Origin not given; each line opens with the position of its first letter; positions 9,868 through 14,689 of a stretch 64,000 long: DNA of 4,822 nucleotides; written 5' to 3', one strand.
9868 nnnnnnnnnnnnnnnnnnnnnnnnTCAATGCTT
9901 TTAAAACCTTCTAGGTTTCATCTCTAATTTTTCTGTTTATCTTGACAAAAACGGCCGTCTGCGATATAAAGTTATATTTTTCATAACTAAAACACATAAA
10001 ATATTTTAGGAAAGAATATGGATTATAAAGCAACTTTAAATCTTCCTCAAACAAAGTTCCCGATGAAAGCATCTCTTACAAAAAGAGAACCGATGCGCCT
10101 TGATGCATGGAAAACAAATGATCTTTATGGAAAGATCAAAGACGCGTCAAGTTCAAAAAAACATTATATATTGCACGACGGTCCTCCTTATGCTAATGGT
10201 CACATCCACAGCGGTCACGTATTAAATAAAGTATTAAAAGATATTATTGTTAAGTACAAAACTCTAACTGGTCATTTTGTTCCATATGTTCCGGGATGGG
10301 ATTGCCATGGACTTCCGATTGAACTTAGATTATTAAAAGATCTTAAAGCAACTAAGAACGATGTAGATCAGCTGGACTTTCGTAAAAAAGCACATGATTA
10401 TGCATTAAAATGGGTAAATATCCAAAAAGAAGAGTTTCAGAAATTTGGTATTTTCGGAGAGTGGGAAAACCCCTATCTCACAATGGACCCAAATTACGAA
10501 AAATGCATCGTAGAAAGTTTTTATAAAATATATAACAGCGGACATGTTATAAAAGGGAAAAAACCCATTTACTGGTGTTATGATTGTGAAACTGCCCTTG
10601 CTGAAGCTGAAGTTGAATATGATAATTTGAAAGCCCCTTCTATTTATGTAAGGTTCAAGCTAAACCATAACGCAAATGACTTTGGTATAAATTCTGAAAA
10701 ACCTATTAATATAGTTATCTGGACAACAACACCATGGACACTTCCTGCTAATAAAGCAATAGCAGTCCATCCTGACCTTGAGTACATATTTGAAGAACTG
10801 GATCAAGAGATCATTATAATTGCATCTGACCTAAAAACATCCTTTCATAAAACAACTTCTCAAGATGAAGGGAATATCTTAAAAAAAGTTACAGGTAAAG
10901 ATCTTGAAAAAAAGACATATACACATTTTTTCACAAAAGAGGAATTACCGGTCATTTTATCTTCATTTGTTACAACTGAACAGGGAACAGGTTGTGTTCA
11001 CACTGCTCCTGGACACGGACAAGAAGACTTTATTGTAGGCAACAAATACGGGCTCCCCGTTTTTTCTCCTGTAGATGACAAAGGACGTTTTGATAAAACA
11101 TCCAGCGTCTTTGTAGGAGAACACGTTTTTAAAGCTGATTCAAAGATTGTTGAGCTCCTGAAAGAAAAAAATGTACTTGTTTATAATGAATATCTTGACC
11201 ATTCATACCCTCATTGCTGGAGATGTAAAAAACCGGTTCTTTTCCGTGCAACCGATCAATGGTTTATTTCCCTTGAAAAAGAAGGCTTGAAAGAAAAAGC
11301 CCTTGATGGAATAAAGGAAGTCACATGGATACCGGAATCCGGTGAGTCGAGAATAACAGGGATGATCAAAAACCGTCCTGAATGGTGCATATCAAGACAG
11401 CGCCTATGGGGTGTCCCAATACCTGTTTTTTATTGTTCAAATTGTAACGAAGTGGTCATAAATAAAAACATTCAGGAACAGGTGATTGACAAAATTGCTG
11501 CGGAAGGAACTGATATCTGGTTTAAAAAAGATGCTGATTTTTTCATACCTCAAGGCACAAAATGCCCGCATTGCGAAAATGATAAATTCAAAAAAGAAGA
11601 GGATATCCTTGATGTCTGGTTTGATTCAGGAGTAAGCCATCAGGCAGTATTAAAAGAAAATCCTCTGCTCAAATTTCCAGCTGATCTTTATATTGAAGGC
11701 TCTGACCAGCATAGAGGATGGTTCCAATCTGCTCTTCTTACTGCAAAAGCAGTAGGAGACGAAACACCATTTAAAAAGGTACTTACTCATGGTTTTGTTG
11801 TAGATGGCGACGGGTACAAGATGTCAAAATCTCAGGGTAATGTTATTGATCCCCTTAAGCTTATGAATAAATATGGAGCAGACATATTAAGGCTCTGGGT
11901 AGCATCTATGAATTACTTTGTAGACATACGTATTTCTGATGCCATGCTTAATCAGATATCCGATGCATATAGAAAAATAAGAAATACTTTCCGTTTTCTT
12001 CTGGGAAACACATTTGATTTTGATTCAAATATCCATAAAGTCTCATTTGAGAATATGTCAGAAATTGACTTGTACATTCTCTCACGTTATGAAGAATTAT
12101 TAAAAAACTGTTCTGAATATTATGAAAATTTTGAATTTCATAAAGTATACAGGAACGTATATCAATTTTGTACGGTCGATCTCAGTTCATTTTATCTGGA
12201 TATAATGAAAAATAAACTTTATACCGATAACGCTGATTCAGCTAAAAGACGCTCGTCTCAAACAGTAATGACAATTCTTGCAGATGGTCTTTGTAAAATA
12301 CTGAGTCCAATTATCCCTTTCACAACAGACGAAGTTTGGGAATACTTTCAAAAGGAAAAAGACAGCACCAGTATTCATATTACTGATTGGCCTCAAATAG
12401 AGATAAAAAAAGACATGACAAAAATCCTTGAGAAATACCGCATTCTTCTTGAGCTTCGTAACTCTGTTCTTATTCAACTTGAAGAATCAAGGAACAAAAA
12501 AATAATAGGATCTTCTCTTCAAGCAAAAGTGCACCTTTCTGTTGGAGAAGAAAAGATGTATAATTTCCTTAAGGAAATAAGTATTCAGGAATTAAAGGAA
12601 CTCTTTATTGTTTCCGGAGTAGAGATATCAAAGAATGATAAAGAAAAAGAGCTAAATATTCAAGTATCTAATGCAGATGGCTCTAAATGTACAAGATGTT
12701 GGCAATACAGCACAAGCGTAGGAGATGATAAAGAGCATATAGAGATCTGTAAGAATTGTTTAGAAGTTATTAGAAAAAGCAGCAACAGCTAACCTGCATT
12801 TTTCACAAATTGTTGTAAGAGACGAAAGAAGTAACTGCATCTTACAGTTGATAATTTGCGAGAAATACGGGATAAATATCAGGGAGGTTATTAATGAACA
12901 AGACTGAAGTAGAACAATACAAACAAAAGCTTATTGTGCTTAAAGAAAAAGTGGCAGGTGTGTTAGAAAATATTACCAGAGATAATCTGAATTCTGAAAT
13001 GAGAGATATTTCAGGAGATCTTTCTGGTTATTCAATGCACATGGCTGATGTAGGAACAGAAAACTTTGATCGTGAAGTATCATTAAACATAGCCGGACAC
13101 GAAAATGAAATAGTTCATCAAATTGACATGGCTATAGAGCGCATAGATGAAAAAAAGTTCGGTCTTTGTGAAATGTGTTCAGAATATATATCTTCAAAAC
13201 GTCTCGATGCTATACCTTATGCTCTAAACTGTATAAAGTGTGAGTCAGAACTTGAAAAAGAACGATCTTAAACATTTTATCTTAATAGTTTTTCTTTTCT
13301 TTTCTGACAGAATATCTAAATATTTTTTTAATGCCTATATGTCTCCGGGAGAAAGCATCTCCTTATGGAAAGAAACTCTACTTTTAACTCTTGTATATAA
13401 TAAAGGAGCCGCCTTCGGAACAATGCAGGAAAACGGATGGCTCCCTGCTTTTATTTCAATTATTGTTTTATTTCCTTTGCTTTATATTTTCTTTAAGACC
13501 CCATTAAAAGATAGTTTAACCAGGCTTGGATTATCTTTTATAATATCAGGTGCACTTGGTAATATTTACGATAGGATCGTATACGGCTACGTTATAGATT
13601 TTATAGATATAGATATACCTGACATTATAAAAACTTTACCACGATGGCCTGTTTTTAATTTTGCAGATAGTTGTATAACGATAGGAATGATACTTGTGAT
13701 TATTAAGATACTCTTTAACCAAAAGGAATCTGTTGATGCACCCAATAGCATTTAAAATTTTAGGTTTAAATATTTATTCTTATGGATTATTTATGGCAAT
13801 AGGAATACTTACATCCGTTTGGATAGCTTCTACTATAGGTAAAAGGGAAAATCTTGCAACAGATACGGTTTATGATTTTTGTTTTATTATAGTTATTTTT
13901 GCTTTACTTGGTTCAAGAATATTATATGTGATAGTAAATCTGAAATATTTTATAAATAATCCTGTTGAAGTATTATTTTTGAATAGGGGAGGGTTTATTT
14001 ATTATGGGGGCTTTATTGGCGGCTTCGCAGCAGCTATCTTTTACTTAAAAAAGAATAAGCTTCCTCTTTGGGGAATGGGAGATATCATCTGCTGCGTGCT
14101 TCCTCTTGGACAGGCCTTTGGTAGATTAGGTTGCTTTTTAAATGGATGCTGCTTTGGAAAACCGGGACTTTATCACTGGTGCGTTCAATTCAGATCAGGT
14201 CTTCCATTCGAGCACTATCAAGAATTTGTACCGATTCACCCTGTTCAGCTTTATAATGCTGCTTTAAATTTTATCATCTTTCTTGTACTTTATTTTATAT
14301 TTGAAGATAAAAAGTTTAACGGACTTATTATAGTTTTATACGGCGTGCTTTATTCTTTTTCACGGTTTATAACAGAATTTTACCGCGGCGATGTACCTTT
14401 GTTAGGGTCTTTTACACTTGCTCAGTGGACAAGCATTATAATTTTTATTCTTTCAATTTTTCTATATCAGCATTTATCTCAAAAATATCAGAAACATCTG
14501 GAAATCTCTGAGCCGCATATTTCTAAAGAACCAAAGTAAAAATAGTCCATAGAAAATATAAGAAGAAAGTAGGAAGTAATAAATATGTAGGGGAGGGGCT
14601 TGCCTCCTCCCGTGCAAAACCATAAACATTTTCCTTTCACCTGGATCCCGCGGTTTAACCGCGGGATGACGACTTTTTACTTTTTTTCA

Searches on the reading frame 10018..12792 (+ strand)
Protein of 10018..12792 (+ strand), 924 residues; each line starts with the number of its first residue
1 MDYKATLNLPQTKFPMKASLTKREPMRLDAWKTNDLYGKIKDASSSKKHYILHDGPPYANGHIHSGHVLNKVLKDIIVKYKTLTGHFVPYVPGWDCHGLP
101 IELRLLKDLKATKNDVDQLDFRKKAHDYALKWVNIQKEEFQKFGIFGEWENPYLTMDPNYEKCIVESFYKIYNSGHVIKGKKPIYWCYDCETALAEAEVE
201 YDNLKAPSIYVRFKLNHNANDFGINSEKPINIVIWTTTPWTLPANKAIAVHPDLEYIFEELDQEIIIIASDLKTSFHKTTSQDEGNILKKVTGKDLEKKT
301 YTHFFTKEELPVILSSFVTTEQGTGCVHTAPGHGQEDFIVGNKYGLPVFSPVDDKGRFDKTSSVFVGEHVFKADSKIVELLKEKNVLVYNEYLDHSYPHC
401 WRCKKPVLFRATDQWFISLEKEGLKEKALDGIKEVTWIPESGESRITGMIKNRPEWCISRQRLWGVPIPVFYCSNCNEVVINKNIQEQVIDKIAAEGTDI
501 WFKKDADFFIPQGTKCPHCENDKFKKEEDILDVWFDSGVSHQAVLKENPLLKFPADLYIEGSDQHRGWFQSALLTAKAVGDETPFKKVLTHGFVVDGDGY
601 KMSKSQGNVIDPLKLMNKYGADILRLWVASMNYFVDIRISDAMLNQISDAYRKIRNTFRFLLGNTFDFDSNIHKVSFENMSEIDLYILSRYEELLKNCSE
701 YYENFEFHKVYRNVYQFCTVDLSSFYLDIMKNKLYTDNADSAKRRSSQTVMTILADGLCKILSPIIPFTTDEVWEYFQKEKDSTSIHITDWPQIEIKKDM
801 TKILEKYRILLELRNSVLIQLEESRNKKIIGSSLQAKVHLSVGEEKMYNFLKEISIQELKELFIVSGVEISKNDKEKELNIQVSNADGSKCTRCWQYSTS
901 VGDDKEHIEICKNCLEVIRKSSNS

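Call 33: search_protein_families(library=pfam, proteins=[window:10018-12792:+], max_evalue=0.0001)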
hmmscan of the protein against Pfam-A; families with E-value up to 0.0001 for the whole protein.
window:10018-12792:+ (924 aa): 6 families
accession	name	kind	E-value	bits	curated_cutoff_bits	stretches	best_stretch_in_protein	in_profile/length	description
PF00133.28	tRNA-synt_1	-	2.6e-137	458.4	22.7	1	28-640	3-414/414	tRNA synthetases class I (I, L, M and V)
PF08264.19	Anticodon_1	-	7.3e-33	114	25.1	1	684-839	1-147/148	Anticodon-binding domain of tRNA ligase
PF09334.17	tRNA-synt_1g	-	3.5e-26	92.3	20.1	2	57-200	8-136/391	tRNA synthetases class I (M)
PF13603.12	tRNA-synt_1_2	-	4.7e-09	36.4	25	1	224-357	16-145/185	Leucyl-tRNA synthetase, editing domain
PF06827.20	zf-FPG_IleRS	-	6.8e-06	26.2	21.3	1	888-916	1-29/30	Zinc finger found in FPG and IleRS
PF01406.26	tRNA-synt_1e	-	1.5e-05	25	27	0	574-646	227-298/301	tRNA synthetases class I (C) catalytic domain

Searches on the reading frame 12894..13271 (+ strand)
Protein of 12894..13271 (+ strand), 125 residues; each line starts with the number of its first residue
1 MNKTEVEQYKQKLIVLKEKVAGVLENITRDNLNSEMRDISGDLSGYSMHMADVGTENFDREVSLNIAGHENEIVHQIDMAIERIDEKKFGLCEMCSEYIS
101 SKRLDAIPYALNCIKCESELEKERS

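Call 33: search_protein_families(library=pfam, proteins=[window:12894-13271:+], max_evalue=0.0001)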
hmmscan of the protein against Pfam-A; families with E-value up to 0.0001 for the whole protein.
window:12894-13271:+ (125 aa): 1 family
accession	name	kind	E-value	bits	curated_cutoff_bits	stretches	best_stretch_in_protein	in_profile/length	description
PF01258.23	zf-dskA_traR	-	5.5e-06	26.7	24.9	1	88-122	2-36/36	Prokaryotic dksA/traR C4-type zinc finger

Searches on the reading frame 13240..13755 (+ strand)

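Call 34: search_protein_families(library=pfam, proteins=[window:13240-13755:+], max_evalue=0.0001)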
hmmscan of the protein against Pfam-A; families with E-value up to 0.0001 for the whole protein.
window:13240-13755:+ (171 aa): 1 family
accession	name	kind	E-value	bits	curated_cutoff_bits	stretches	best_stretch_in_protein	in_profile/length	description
PF01252.23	Peptidase_A8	-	2.7e-38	131.8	25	1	15-159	1-142/142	Signal peptidase (SPase) II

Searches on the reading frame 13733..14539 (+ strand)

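Call 34: search_protein_families(library=pfam, proteins=[window:13733-14539:+], max_evalue=0.0001)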
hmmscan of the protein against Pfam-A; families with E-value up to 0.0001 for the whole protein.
window:13733-14539:+ (268 aa): 1 family
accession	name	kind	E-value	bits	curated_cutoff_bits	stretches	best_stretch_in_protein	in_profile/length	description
PF01790.23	LGT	-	3.9e-64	216.7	24.9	1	4-245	1-238/240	Prolipoprotein diacylglyceryl transferase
